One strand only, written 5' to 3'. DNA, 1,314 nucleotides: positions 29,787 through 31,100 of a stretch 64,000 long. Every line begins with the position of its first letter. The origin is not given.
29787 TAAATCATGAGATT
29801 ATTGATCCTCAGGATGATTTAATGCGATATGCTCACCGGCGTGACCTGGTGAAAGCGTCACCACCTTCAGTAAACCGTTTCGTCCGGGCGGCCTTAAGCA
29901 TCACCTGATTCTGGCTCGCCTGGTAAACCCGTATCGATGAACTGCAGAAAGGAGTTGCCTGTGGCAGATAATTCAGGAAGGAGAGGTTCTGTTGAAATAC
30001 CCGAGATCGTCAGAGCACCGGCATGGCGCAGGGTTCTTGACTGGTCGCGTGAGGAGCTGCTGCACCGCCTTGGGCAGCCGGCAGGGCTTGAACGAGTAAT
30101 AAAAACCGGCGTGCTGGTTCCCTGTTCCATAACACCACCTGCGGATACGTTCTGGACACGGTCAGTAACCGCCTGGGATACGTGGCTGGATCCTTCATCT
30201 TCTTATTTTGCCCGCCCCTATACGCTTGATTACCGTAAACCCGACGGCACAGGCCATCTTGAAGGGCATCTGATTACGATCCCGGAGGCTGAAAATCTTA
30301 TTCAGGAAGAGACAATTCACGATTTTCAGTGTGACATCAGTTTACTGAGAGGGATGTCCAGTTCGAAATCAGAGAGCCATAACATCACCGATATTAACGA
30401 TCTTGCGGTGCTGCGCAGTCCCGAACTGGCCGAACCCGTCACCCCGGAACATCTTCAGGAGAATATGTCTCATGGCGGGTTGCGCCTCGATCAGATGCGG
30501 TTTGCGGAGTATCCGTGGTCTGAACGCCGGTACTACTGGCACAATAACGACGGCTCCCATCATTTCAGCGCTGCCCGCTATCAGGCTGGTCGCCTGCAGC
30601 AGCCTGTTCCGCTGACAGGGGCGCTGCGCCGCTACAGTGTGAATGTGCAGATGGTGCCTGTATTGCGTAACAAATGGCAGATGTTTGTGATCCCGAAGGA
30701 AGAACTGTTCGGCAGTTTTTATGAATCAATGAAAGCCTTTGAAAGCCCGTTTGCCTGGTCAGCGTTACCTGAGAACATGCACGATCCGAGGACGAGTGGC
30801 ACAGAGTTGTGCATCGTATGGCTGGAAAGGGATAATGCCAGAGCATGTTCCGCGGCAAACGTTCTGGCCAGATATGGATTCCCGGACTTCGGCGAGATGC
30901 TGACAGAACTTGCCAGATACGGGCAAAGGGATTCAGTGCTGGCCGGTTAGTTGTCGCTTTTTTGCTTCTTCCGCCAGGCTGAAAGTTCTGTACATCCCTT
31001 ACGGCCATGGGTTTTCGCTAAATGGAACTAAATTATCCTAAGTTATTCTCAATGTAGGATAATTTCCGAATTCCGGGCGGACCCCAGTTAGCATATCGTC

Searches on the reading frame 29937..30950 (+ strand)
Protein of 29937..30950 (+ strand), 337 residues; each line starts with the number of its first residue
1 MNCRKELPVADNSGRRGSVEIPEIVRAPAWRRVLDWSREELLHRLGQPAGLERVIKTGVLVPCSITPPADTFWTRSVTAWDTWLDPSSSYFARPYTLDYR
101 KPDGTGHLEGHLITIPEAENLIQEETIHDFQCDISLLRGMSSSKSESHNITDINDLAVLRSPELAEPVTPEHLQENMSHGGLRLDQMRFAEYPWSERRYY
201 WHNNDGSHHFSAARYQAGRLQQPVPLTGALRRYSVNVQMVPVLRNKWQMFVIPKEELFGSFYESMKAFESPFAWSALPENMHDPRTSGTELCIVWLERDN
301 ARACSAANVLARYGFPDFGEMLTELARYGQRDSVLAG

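Call 3: search_protein_families(library=pfam, proteins=[window:29937-30950:+], max_evalue=1)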
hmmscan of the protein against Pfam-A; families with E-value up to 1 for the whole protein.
window:29937-30950:+ (337 aa): 1 family
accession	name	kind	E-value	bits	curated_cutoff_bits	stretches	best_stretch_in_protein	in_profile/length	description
PF20390.3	DUF6685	-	7.2e-53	179.9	24.6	1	128-327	2-199/207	Family of unknown function (DUF6685)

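Call 4: search_protein_families(library=ncbifam, proteins=[window:29937-30950:+], max_evalue=1)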
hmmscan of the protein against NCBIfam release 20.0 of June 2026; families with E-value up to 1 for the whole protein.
window:29937-30950:+ (337 aa): 0 families

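Call 8: search_protein_families(library=padloc, proteins=[window:29937-30950:+], max_evalue=1)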
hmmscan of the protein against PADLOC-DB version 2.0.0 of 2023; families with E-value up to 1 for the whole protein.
window:29937-30950:+ (337 aa): 0 families

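Call 9: search_protein_families(library=phrogs, proteins=[window:29937-30950:+], max_evalue=1)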
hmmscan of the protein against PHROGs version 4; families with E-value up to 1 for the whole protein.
window:29937-30950:+ (337 aa): 0 families

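Call 16: find_homologous_proteins(query=window:29937-30950:+, max_evalue=0.001)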
Query window:29937-30950:+ (337 aa): 41 proteins with E <= 0.001 among 3397 candidates.
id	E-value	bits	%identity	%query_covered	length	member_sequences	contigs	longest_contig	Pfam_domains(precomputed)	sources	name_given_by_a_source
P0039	4.4e-220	748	95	100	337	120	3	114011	PF20390.4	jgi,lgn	-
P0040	1.1e-184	631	81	97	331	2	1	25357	PF20390.4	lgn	-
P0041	3.7e-180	616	81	97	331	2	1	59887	PF20390.4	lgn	-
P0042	3.4e-179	613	80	97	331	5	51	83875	PF20390.4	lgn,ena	-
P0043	1.7e-176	604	79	94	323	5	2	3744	PF20390.4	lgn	-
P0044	5.1e-173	593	78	98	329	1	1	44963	PF20390.4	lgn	-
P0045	1.3e-171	588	80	94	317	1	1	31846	PF20390.4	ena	-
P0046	1.7e-168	578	75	96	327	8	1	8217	PF20390.4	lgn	-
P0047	2.1e-167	575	76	97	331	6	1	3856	PF20390.4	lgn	-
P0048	1.0e-166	572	93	77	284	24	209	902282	PF20390.4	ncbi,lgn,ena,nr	ncbi:DUF6685 family protein (plasmid) [Klebsiella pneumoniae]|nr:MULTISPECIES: DUF6685 family protei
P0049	2.5e-164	564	73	94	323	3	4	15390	PF20390.4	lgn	-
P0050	2.2e-153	528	71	97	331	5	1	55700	PF20390.4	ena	-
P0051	9.3e-151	520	70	97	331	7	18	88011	PF20390.4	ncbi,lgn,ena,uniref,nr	ncbi:hypothetical protein LRN34_23925 [Enterobacter kobei]|uniref:Uncharacterized protein n=1 Tax=Le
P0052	4.9e-148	511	69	97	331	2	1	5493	PF20390.4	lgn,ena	-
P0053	2.8e-141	489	67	95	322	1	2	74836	PF20390.4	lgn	-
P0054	2.2e-140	486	66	98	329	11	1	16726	PF20390.4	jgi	-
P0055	2.4e-136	472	65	97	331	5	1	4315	PF20390.4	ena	-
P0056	5.1e-129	448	84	68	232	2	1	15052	PF20390.4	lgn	-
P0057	7.6e-128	444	63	93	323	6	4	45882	PF20390.4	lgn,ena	-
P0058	8.2e-122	425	67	85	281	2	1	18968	PF20390.4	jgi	-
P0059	4.7e-121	422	58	94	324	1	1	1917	PF20390.4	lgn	-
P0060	1.5e-113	397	55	94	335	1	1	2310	PF20390.4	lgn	-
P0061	1.8e-113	397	54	95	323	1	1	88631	PF20390.4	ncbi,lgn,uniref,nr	uniref:DUF6685 family protein n=1 Tax=Scandinavium goeteborgense TaxID=1851514 RepID=UPI00135B8318|n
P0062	1.5e-110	388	53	95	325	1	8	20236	PF20390.4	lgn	-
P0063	5.2e-109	382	54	95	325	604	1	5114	PF20390.4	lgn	-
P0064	9.9e-109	382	55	94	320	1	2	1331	PF20390.4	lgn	-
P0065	1.4e-108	381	53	95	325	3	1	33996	PF20390.4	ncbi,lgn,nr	ncbi:hypothetical protein BGD62_004566 [Salmonella enterica]|nr:hypothetical protein [Salmonella ent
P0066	3.7e-104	367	51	95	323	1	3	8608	PF20390.4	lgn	-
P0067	1.6e-99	351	54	88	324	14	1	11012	PF20390.4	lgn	-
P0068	1.2e-98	348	56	81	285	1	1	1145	PF20390.4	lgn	-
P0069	3.8e-89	317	48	89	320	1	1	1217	PF20390.4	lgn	-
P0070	6.6e-75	270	41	88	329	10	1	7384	PF20390.4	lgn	-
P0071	3.4e-45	173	93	26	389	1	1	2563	PF00672.31,PF20390.4,PF02518.32,PF00512.32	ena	-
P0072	1.0e-23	102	28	87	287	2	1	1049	PF20390.4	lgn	-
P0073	9.7e-21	92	27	89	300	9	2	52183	PF20390.4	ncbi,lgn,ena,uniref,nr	ncbi:DUF6685 family protein [uncultured Legionella sp.]|uniref:DUF6685 family protein n=1 Tax=uncult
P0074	4.5e-17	80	28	61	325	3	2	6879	PF20390.4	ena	-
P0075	1.1e-15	76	31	60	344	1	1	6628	PF20390.4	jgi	jgi:hypothetical protein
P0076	1.2e-15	75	26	77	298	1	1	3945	PF20390.4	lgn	-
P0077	2.0e-11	62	26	88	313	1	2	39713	PF20390.4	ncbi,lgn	-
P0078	3.3e-11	61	33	41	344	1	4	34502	PF20390.4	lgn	-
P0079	4.6e-11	60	25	65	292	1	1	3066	PF20390.4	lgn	-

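Call 28: predict_structure(alignment_id=A2)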
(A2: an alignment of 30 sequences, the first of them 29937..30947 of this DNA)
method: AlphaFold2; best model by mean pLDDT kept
length: 337 residues; sequences in the alignment: 30
mean_pLDDT: 88.0   pTM: 0.82
mean pLDDT of the five models: 88.0, 87.9, 86.7, 85.8, 85.4
residues with pLDDT >= 90: 255; 70-90: 39; 50-70: 20; < 50: 23
segments of 3 or more residues with pLDDT < 50: 1-4, 6-21, 335-337
pLDDT, mean of each block of 10 residues (from residue 1): 42 37 62 85 92 97 95 92 74 87 91 93 96 94 72 93 96 97 94 88 92 97 97 96 98 97 97 96 95 98 98 98 91 54
secondary structure, 60 per line:
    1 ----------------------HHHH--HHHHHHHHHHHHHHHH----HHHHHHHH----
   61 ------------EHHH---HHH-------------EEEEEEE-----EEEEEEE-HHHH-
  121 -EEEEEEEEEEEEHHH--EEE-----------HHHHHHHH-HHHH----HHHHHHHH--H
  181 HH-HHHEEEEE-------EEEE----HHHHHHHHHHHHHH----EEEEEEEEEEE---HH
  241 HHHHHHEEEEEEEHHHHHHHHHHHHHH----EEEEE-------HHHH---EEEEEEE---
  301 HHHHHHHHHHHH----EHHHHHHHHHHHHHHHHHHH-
elements in order: H23-26 H29-44 H49-56 E96-102 E108-114 H116-119 E122-133 E139-141 H153-160 H162-165 H170-177 E187-191 E199-202 H207-220 E225-235 H239-246 E247-253 H254-267 E272-276 H284-287 E291-297 H301-312 H318-336

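Call 61: fold_search(model_id=the predicted structure, library=viral)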
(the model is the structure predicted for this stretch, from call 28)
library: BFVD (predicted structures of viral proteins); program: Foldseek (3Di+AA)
matches with E <= 10: 138; with E <= 0.001: 0
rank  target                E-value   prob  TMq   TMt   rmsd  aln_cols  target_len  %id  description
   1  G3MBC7                1.3e-02  0.99  0.22  0.33   7.0       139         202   17  Gp57 [Bacillus phage G]
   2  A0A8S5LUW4            8.7e-02  0.96  0.22  0.16   5.2       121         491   11  ABC transporter substrate-binding protein PnrA-like domain-containing protein (Fragment) [Podoviridae sp. ctC2p8]
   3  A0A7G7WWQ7            8.7e-02  0.51  0.16  0.17   6.4       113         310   12  (no name in the UniProt tables at hand)
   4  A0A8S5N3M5            9.2e-02  0.51  0.16  0.18   8.7       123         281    9  Occlusion protein [Siphoviridae sp. ctRuT6]
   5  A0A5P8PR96            1.1e-01  0.25  0.16  0.19  13.1       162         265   12  ParB/Spo0J HTH domain-containing protein [Vibrio phage phi50-12]
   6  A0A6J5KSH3            1.4e-01  0.18  0.12  0.10   9.1        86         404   13  ParB/Sulfiredoxin [uncultured Caudovirales phage]
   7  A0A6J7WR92            1.5e-01  0.28  0.16  0.22   9.1       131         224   16  Spo0J Stage 0 sporulation protein J (Antagonist of Soj) containing ParB-like nuclease domain (Fragment) [uncultured Caudovirales phage]
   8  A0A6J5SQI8            1.5e-01  0.23  0.14  0.15  11.5       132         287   11  Spo0J Stage 0 sporulation protein J (Antagonist of Soj) containing ParB-like nuclease domain [uncultured Caudovirales phage]
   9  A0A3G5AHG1            1.5e-01  0.12  0.15  0.20  12.4       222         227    8  ParB-like N-terminal domain-containing protein [Sylvanvirus sp.]
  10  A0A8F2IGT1            1.6e-01  0.16  0.17  0.21  18.9       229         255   12  (no name in the UniProt tables at hand)
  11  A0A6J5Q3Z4            1.6e-01  0.14  0.13  0.11  14.7       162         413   14  Uncharacterized protein [uncultured Caudovirales phage]
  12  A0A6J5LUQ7            1.8e-01  0.38  0.16  0.24  10.5       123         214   12  ParB_part, ParB/RepB/Spo0J family partition protein [uncultured Caudovirales phage]
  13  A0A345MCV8            2.2e-01  0.44  0.17  0.16   9.2       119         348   16  (no name in the UniProt tables at hand)
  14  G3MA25                2.7e-01  0.15  0.15  0.28  14.2       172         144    9  Gp284 [Bacillus phage G]
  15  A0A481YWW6            2.7e-01  0.14  0.15  0.18  20.4       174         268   13  DNA-sulfur modification-associated protein [Marseillevirus LCMAC202]
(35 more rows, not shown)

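Call 62: search_solved_structures(query=A2, max_evalue=10, show_alignments=3)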
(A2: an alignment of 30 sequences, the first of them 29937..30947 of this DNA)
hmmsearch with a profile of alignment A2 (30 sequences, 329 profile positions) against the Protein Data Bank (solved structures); distinct sequences matched with E-value up to 10: 2.
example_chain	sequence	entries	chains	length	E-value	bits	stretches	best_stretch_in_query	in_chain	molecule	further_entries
1mvf_D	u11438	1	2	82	1.5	11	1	153-174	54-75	PemI-like protein 1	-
1ub4_C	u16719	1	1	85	1.5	10.9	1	153-174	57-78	MazE protein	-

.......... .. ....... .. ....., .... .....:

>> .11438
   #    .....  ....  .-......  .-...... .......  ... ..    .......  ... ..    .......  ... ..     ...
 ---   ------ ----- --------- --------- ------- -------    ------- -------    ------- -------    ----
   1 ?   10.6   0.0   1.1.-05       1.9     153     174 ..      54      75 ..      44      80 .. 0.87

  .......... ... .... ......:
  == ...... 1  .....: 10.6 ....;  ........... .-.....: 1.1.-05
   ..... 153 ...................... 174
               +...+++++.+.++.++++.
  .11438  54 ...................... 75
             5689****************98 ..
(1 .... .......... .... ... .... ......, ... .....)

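Call 65: search_dna_similar(query=window:29937-30947:+, collection=plasmids, mode=protein, max_rows=60, rows=spread, max_evalue=0.00001)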
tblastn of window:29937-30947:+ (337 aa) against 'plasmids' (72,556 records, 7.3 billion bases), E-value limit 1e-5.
Records with a match: 895; places in all: 952; records where one place covers at least 80% of the query: 561.
Best place of each record, by identity: 95-99% 6; 90-95% 6; 60-80% 5; <60% 878.
By first word of the organism name: Escherichia 256; Pseudomonas 143; Klebsiella 142; Acinetobacter 134; Salmonella 68; Citrobacter 41; Aeromonas 25; Raoultella 20; Enterobacter 17; Leclercia 13; and 17 more.
By predicted mobility (MOB-suite, as given by PLSDB): conjugative 524; non-mobilizable 248; mobilizable 123.
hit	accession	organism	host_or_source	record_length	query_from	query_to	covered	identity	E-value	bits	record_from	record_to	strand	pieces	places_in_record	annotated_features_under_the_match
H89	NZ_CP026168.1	Leclercia sp. LSNIH1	-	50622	1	337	100%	96.1%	0e+0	676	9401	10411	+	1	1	DUF6685 family protein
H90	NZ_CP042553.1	Enterobacter hormaechei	Homo sapiens,Whole organism,clinical ...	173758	9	327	95%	54.1%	4e-105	344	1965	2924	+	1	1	DUF6685 family protein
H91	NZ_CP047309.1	Citrobacter freundii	Homo sapiens,urine sample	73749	14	327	93%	54.3%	1e-105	346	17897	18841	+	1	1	DUF6685 family protein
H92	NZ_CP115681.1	Klebsiella oxytoca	Homo sapiens,blood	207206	14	327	93%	54.3%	1e-105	346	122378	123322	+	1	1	DUF6685 family protein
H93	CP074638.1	Salmonella enterica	environmental,water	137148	18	327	92%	52.1%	3e-97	322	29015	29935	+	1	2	hypothetical protein (x3)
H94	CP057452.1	Escherichia coli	culture,Pooled cattle faecal samples ...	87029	11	326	94%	48.0%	2e-90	302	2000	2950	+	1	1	hypothetical protein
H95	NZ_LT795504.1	Escherichia coli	Sus scrofa domestica,pig feces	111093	11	326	94%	48.0%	2e-90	302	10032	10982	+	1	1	DUF6685 family protein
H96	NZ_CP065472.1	Klebsiella quasipneumoniae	Homo sapiens,Taichung Veterans General ...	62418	11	326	94%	48.0%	3e-90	301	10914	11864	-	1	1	DUF6685 family protein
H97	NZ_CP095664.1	Escherichia coli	Homo sapiens,Pure culture one microbial ...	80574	11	326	94%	48.0%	3e-90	301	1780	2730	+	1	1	DUF6685 family protein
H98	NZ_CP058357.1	Escherichia coli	Giant Panda,cell culture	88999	11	326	94%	48.0%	3e-90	301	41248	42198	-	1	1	DUF6685 family protein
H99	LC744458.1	Escherichia coli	-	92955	11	326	94%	48.0%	3e-90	301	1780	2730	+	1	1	hypothetical protein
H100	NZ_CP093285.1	Escherichia coli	Homo sapiens,sputum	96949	11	326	94%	48.0%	3e-90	301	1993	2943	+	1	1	DUF6685 family protein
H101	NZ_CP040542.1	Klebsiella pneumoniae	Homo sapiens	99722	11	326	94%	48.0%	3e-90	301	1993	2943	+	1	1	DUF6685 family protein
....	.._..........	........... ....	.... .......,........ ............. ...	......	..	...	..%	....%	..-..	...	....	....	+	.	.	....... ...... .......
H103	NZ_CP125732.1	Escherichia coli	Homo sapiens,Ascitic fluid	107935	11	326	94%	48.0%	3e-90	301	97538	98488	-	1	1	DUF6685 family protein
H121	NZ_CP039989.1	Pseudomonas aeruginosa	Homo sapiens,bacterial ...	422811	30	326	88%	28.9%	3e-23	108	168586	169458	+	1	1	DUF6685 family protein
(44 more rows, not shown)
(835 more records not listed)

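Call 66: get_annotated_region(hit=H100, flank=5000)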
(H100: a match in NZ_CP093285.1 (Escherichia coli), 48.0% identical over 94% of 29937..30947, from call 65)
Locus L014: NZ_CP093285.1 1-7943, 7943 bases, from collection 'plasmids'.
description: Escherichia coli strain EC-14-2-9 plasmid pEC-14-2-9-3, complete sequence
organism: Escherichia coli (NCBI taxid 562)
taxonomy: Bacteria; Pseudomonadota; Gammaproteobacteria; Enterobacterales; Enterobacteriaceae; Escherichia; Escherichia coli
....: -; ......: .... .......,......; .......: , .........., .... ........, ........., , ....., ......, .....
typing (MOB-suite, as given by PLSDB): conjugative; replicon IncI-gamma/K1; relaxase MOBP; mating-pair formation MPF_I
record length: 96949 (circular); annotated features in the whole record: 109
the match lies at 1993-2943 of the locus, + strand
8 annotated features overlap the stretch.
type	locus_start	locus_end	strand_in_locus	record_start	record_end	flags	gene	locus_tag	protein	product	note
CDS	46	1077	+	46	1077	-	repA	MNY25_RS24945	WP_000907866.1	plasmid replication initiator RepA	-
CDS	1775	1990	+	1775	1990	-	-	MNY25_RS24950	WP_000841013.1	hypothetical protein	-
CDS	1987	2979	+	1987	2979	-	-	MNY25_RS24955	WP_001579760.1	DUF6685 family protein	-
CDS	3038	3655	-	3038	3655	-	-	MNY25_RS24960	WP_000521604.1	ProQ/FINO family protein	-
CDS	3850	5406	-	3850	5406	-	-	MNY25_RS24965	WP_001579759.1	AAA family ATPase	-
CDS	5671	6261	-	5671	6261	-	-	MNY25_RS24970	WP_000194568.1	hypothetical protein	-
CDS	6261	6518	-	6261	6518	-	-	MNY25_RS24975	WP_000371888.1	hypothetical protein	-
CDS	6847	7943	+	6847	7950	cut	-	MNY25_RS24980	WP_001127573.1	nucleotide-binding protein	-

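Call 67: get_annotated_region(hit=H121, flank=5000)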
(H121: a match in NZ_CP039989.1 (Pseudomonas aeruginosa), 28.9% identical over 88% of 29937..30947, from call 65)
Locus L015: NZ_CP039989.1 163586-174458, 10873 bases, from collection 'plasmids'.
description: Pseudomonas aeruginosa strain T2436 plasmid pBT2436, complete sequence
organism: Pseudomonas aeruginosa (NCBI taxid 287)
taxonomy: Bacteria; Pseudomonadota; Gammaproteobacteria; Pseudomonadales; Pseudomonadaceae; Pseudomonas; Pseudomonas aeruginosa
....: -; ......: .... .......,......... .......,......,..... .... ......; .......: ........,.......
typing (MOB-suite, as given by PLSDB): non-mobilizable; replicon rep_cluster_1115; mating-pair formation MPF_I
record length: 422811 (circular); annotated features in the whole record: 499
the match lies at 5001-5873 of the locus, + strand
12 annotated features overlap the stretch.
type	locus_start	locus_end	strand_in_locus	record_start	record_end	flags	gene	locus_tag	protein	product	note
CDS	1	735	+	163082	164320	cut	-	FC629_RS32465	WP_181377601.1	hypothetical protein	-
CDS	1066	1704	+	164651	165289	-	-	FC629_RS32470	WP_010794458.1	SOS response-associated peptidase family protein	GO:0006974 - DNA damage response [Evidence IEA]; GO:0018142 - protein-DNA covalent cross-linking [Evidence IEA]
CDS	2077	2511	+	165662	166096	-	-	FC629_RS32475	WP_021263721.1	hypothetical protein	-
CDS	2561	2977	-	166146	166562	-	-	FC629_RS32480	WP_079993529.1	helix-turn-helix transcriptional regulator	-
CDS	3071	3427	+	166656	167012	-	-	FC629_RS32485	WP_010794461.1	hypothetical protein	-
CDS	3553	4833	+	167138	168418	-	-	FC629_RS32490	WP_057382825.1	site-specific DNA-methyltransferase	-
CDS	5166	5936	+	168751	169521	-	-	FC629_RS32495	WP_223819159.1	DUF6685 family protein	-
CDS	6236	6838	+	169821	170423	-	-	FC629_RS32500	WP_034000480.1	hypothetical protein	-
CDS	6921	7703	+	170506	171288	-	-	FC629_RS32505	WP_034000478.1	N-6 DNA methylase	GO:0006306 - DNA methylation [Evidence IEA]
CDS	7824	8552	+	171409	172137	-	-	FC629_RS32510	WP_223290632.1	energy transducer TonB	GO:0006810 - transport [Evidence IEA]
CDS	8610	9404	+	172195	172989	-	-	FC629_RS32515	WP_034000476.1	hypothetical protein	-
CDS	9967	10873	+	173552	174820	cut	-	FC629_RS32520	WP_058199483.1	phospholipase D-like domain-containing protein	-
